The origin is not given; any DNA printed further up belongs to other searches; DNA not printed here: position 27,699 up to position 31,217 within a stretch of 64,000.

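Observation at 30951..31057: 6-nt micro-exon (GCACCA, Ala-Pro) needed to complete the kinase activation-segment motif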

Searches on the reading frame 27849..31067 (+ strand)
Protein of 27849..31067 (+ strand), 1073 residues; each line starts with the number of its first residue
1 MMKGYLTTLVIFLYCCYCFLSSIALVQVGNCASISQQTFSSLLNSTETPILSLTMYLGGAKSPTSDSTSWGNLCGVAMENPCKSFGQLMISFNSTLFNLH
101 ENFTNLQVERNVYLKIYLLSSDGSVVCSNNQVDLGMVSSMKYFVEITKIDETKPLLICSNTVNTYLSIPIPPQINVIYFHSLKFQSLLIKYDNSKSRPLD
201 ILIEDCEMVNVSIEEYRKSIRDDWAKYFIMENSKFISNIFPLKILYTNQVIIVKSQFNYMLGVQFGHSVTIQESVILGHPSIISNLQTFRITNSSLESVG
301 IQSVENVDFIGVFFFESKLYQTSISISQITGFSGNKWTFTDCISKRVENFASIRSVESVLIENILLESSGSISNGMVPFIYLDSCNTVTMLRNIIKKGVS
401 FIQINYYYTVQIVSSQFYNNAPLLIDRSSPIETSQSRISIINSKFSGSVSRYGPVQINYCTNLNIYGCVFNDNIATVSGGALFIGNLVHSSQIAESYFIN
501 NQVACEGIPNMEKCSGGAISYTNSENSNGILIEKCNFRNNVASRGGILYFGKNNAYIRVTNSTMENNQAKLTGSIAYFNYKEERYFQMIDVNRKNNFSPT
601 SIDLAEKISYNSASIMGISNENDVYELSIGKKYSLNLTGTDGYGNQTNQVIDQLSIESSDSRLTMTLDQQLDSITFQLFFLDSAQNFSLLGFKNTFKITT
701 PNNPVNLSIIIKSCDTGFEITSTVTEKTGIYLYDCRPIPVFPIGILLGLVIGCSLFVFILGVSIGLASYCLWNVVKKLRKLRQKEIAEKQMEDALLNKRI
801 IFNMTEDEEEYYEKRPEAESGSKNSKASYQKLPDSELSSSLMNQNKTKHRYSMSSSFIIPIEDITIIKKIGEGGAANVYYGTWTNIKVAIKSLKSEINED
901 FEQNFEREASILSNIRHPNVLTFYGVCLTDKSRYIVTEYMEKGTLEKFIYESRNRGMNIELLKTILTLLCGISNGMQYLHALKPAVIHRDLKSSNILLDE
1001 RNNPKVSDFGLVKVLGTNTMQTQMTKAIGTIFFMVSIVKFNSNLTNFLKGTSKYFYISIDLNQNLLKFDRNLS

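Call 6: list_cluster_members(proteins=[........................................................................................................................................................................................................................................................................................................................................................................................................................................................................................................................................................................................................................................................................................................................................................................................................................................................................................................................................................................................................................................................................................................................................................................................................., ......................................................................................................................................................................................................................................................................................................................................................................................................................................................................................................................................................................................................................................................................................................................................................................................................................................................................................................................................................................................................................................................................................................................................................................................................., window:27849-31067:+])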
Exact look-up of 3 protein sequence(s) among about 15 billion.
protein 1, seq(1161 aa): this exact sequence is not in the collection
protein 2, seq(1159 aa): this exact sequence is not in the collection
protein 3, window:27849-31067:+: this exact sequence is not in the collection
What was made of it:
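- Tried and rejected: Neither spliced product nor the read-through product is in the 15-billion-protein collection (call 6).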
